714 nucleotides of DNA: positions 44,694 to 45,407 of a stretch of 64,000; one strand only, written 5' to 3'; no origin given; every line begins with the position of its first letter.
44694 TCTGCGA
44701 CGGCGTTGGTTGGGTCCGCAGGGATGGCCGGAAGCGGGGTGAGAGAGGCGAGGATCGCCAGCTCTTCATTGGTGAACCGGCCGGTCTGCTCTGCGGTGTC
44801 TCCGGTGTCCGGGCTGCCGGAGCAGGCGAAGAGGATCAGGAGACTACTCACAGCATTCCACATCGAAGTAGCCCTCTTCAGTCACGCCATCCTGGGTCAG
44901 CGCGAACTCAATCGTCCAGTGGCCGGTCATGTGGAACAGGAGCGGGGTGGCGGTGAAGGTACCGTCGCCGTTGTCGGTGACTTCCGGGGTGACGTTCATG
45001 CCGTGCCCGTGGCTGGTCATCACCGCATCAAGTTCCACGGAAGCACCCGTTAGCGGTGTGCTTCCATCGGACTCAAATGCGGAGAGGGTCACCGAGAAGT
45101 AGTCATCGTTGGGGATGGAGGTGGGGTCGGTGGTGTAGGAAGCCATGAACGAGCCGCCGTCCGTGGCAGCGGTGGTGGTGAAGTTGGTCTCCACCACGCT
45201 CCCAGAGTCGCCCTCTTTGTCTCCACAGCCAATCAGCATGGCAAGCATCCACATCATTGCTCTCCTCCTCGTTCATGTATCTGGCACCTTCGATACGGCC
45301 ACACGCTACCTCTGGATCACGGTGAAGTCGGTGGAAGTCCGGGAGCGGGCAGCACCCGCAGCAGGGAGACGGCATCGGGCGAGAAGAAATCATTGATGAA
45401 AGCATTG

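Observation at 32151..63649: Seven members of one rSAM subfamily in two loci within 32 kb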

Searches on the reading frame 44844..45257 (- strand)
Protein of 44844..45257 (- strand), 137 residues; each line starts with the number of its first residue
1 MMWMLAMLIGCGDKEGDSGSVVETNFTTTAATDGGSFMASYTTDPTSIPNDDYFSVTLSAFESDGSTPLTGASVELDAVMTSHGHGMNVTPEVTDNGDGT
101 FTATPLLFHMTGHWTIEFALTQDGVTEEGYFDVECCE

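Call 9: search_protein_families(library=pfam, proteins=[window:44844-45257:-], max_evalue=0.001)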
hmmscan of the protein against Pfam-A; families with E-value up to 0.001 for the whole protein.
window:44844-45257:- (137 aa): 2 families
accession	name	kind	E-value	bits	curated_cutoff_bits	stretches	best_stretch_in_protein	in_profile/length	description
PF13115.11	YtkA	-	2.1e-07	31.9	25.9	1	55-117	25-83/85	YtkA-like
PF09134.16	Invasin_D3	-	0.00093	20.1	33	1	42-119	8-81/98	Invasin, domain 3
